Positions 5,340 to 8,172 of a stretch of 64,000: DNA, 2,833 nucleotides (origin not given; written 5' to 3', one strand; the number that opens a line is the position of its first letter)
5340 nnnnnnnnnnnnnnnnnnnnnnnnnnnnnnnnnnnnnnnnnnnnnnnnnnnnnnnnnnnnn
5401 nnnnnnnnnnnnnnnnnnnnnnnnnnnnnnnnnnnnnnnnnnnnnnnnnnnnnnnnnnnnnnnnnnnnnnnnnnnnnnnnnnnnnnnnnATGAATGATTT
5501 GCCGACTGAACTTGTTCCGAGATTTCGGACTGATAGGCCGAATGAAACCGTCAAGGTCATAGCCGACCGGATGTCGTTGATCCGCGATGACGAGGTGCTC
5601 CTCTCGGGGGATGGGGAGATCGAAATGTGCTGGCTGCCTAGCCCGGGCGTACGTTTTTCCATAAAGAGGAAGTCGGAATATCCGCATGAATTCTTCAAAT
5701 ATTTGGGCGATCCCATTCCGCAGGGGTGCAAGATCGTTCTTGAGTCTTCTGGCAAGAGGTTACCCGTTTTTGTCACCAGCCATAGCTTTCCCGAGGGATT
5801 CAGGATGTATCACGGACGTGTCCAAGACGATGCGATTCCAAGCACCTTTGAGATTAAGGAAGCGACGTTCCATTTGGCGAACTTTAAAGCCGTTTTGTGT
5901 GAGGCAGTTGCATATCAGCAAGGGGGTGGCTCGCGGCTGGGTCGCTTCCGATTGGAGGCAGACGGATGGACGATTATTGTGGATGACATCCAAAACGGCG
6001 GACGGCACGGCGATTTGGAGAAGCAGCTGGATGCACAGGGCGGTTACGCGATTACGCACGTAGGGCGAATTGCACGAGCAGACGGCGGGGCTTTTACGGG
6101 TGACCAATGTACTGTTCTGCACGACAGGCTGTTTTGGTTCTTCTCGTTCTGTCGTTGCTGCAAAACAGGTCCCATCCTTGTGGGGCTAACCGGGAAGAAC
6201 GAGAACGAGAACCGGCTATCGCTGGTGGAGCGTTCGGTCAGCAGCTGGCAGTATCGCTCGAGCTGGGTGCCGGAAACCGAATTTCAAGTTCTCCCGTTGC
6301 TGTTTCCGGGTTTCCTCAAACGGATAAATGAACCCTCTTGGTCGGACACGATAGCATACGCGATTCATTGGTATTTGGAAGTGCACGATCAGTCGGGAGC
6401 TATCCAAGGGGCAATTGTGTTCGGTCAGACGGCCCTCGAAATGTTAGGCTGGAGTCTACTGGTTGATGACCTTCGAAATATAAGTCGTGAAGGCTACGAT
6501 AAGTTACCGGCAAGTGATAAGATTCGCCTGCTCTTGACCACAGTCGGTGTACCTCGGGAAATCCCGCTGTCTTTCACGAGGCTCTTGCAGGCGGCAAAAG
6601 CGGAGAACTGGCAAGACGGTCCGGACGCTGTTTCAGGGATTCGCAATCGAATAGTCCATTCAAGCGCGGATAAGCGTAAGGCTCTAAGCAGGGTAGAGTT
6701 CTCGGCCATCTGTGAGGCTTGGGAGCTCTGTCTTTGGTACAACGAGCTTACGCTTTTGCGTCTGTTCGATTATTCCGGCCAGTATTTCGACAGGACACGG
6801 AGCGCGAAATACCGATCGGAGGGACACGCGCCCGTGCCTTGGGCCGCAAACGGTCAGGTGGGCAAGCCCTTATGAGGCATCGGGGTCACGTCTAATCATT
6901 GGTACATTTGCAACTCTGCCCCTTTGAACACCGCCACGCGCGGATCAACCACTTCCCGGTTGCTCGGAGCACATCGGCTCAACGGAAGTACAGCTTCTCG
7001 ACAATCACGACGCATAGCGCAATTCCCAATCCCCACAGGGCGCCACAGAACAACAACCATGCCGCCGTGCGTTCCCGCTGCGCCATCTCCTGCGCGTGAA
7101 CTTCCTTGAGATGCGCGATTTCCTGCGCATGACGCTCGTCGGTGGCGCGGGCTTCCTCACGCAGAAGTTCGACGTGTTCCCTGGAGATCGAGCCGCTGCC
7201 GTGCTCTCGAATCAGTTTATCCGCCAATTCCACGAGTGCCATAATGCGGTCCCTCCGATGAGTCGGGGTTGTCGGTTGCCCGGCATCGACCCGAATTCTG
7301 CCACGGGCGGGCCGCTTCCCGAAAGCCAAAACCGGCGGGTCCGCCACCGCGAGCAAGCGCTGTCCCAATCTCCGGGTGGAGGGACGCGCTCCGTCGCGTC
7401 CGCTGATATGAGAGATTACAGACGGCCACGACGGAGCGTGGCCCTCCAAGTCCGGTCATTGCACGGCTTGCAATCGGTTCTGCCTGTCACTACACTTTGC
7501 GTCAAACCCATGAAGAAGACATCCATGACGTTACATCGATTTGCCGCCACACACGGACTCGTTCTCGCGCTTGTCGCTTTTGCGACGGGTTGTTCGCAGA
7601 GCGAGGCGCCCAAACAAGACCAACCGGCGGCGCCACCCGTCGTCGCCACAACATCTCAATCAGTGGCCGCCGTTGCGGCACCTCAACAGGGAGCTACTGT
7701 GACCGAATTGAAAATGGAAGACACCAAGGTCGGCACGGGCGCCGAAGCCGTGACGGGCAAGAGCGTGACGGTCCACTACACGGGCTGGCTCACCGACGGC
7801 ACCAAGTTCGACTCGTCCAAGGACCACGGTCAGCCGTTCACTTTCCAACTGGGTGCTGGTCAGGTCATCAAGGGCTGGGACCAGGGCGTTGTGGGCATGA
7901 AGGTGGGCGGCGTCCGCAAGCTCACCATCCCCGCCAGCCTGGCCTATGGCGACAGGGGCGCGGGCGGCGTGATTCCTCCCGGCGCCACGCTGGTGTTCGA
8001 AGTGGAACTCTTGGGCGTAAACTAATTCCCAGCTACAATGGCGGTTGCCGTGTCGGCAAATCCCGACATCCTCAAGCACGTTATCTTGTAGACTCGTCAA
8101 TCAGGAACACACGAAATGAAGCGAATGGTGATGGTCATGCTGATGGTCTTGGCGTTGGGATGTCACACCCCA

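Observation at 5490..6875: Lower-GC HEPN-motif (ApeA-like architecture) gene translationally coupled to the 3' end of metH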

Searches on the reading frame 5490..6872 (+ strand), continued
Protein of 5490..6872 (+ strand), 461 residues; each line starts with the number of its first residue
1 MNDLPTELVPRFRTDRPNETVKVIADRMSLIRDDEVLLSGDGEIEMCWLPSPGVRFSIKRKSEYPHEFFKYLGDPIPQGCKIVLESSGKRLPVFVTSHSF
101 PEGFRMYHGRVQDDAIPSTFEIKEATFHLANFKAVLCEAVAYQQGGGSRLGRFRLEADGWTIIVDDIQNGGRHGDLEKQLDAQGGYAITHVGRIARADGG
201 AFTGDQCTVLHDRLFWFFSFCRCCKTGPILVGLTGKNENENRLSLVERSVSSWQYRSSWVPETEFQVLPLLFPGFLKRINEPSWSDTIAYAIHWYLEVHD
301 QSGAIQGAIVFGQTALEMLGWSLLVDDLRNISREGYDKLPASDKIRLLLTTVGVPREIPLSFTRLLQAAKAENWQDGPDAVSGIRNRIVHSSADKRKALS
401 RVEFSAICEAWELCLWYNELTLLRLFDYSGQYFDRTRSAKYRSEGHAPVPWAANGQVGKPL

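Call 70: search_protein_families(library=pfam, proteins=[L090:6524-7834:+, L009:5653-6966:+, L091:1171-2517:+, L090:4186-4899:+, L090:4903-6015:+, L090:6011-6484:+], max_evalue=1)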
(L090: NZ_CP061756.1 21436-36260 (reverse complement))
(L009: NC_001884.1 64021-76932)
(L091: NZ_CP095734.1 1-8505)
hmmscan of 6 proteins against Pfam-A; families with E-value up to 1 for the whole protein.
L090:6524-7834:+ (437 aa): 2 families
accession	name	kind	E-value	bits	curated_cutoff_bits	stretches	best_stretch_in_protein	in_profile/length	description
PF18739.6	HEPN_Apea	-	0.071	14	24.4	1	321-396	53-115/136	Apea-like HEPN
PF12721.12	RHIM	-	0.26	11.3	20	1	175-186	3-14/22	RIP homotypic interaction motif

L009:5653-6966:+ (438 aa): 0 families

L091:1171-2517:+ (449 aa): 0 families

L090:4186-4899:+ (238 aa): 0 families

L090:4903-6015:+ (371 aa): 2 families
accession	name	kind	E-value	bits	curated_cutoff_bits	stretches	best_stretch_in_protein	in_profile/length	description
PF00589.27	Phage_integrase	-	0.0007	19.8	27.1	1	151-221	103-170/172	Phage integrase family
PF10756.15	bPH_6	-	0.16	12.5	22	1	54-86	4-37/73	Bacterial PH domain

L090:6011-6484:+ (158 aa): 6 families
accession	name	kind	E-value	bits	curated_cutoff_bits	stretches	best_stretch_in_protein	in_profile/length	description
PF19776.5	DUF6262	-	0.003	18.1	29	1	6-99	10-105/110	Family of unknown function (DUF6262)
PF04880.18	NUDE_C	-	0.0036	18.3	30.9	1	75-129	25-79/177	NUDE protein, C-terminal conserved region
PF07544.18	Med9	-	0.016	15.7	26.9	1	49-100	26-79/80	RNA polymerase II transcription mediator complex subunit 9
PF06625.16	DUF1151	-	0.023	15.2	25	1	45-114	33-100/109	Protein of unknown function (DUF1151)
PF25026.1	Asd-4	-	0.026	15.1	29.1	1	73-111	37-76/80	Asd-4-like domain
PF07989.16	Cnn_1N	-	0.027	15.1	28.5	1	66-100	35-65/74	Centrosomin N-terminal motif 1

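Call 81: find_encoding_contigs(protein=P0053, flank=8000, max_places=1)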
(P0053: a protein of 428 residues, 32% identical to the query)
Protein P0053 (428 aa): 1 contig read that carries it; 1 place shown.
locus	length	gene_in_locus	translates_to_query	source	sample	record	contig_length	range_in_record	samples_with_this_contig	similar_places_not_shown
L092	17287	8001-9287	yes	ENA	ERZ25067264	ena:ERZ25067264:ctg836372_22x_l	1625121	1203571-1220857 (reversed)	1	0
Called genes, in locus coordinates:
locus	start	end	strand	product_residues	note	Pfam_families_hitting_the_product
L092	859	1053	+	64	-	-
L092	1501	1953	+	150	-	PF10027:DUF2269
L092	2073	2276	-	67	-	-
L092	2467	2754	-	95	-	PF00248:Aldo_ket_red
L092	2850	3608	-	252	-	PF00117:GATase, PF07722:Peptidase_C26 (faint)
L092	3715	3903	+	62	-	-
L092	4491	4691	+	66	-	-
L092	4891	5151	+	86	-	-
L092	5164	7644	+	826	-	PF03176:MMPL, PF02460:Patched, PF12349:Sterol-sensing (weak)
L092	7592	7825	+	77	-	-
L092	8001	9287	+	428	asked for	PF26308:YopA_M, PF27216:YopA_C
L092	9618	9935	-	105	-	PF02518:HATPase_c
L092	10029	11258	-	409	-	PF00067:p450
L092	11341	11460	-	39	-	-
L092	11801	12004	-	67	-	-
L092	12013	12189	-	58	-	PF13350:Y_phosphatase3 (weak)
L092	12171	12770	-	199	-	PF13350:Y_phosphatase3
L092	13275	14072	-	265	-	PF01209:Ubie_methyltran, PF13847:Methyltransf_31, PF08241:Methyltransf_11, PF08242:Methyltransf_12, PF13649:Methyltransf_25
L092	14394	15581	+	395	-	PF00890:FAD_binding_2 (weak), PF01266:DAO, PF07992:Pyr_redox_2 (weak), PF12831:FAD_oxidored (weak)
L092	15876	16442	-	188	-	PF00117:GATase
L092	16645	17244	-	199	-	-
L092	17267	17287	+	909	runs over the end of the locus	PF00675:Peptidase_M16, PF05193:Peptidase_M16_C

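Call 82: find_encoding_contigs(protein=P0033, flank=8000, max_places=1)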
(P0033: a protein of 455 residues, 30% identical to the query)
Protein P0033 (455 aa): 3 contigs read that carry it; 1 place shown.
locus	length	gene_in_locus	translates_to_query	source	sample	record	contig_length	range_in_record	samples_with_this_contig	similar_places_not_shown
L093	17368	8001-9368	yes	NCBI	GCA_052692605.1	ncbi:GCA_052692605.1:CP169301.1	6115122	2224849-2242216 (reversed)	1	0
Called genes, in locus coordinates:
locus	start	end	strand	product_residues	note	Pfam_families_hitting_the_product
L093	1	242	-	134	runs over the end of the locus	-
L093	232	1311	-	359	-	PF10509:GalKase_gal_bdg, PF00288:GHMP_kinases_N, PF08544:GHMP_kinases_C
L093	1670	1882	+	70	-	-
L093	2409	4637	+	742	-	PF00223:PsaA_PsaB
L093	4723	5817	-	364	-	PF00557:Peptidase_M24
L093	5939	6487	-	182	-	PF11848:DUF3368 (weak)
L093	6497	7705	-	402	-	PF13560:HTH_31, PF01381:HTH_3, PF12844:HTH_19 (faint), PF06114:Peptidase_M78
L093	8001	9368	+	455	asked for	PF26308:YopA_M, PF27216:YopA_C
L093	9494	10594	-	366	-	PF01087:GalP_UDP_transf, PF02744:GalP_UDP_tr_C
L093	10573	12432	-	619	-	PF22666:Glyco_hydro_2_N2 (weak), PF02837:Glyco_hydro_2_N, PF02836:Glyco_hydro_2_C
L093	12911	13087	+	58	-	-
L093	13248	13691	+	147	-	PF12974:Phosphonate-bd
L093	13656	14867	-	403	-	PF13428:TPR_14 (faint)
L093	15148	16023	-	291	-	PF00528:BPD_transp_1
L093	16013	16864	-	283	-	PF00528:BPD_transp_1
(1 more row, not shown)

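Call 83: find_encoding_contigs(protein=P0042, flank=8000, max_places=1)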
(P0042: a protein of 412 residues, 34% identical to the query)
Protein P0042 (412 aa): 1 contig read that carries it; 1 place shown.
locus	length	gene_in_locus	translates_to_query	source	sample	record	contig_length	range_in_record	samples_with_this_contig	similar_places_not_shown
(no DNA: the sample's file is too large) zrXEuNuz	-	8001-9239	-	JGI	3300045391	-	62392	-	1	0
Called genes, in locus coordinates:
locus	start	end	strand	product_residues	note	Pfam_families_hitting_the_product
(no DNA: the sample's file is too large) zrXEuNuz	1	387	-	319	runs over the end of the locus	-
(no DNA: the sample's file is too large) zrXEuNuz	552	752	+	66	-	-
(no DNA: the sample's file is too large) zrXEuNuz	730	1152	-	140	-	PF04002:RadC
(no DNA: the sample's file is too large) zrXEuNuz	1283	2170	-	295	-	PF12705:PDDEXK_1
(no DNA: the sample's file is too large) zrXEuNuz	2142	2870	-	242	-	-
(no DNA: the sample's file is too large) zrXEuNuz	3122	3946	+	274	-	-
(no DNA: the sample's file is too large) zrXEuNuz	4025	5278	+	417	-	PF04326:SLFN_AlbA_2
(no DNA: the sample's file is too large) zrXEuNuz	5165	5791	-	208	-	PF02075:RuvC (weak)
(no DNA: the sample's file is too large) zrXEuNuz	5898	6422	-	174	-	PF02075:RuvC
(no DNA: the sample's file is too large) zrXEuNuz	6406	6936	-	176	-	-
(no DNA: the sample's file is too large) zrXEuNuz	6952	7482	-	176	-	-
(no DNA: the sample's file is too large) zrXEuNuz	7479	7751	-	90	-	PF01381:HTH_3, PF13560:HTH_31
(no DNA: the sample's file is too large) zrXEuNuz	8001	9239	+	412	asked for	PF26308:YopA_M, PF27216:YopA_C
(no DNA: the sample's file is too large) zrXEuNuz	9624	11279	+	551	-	PF00239:Resolvase, PF07508:Recombinase (weak), PF13408:Zn_ribbon_recom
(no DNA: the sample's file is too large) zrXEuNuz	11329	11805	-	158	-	PF14367:DUF4411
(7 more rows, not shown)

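Call 86: find_related_loci(query=window:5490-6872:+, collection=metagenome_contigs, flank=4000)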
Query window:5490-6872:+ (461 aa) in metagenome_contigs; peptide patterns used: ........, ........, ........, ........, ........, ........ (x = any residue, [..] = any of these).
28 stretches matched a pattern; 2 encode a relative of the query (tblastn E <= 1e-3); 2 distinct loci.
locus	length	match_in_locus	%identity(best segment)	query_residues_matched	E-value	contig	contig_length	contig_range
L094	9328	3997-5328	34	3-452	2e-72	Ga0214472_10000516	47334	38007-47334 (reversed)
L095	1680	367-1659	33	4-453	4e-61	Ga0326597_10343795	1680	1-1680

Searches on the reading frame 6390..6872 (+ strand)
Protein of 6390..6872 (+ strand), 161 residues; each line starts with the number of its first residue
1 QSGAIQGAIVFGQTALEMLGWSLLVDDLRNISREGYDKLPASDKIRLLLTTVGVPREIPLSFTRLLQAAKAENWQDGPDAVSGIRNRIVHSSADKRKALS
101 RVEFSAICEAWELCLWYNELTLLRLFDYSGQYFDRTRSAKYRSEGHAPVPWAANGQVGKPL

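Call 4: search_protein_families(library=pfam, proteins=[window:6390-6872:+], max_evalue=10)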
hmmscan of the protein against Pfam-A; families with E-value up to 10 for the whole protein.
window:6390-6872:+ (161 aa): 1 family
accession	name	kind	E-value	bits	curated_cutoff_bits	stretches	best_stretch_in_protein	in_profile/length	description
PF18739.6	HEPN_Apea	-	0.066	14.1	24.4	1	71-115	77-122/136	Apea-like HEPN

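Call 5: search_protein_families(library=padloc, proteins=[window:6390-6872:+], max_evalue=10)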
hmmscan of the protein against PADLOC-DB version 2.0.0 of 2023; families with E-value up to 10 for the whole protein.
window:6390-6872:+ (161 aa): 0 families

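Call 6: search_protein_families(library=ncbifam, proteins=[window:6390-6872:+], max_evalue=10)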
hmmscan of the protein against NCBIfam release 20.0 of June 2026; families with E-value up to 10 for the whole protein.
window:6390-6872:+ (161 aa): 0 families

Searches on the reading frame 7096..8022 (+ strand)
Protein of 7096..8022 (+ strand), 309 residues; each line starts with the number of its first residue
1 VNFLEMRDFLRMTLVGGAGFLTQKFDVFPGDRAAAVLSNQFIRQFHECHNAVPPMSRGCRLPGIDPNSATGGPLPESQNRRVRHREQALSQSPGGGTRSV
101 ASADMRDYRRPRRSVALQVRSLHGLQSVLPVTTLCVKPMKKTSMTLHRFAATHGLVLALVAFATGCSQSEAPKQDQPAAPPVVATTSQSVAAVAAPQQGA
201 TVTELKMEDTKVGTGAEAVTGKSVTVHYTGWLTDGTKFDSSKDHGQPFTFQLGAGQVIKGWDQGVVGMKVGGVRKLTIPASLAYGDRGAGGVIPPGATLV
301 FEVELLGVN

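Call 73: search_protein_families(library=pfam, proteins=[window:7096-8022:+], max_evalue=0.001)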
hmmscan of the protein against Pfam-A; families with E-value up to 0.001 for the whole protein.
window:7096-8022:+ (309 aa): 1 family
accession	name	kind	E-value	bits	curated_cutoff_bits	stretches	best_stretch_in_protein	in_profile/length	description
PF00254.34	FKBP_C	-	1.2e-37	128.5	21.1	1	217-306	3-94/94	FKBP-type peptidyl-prolyl cis-trans isomerase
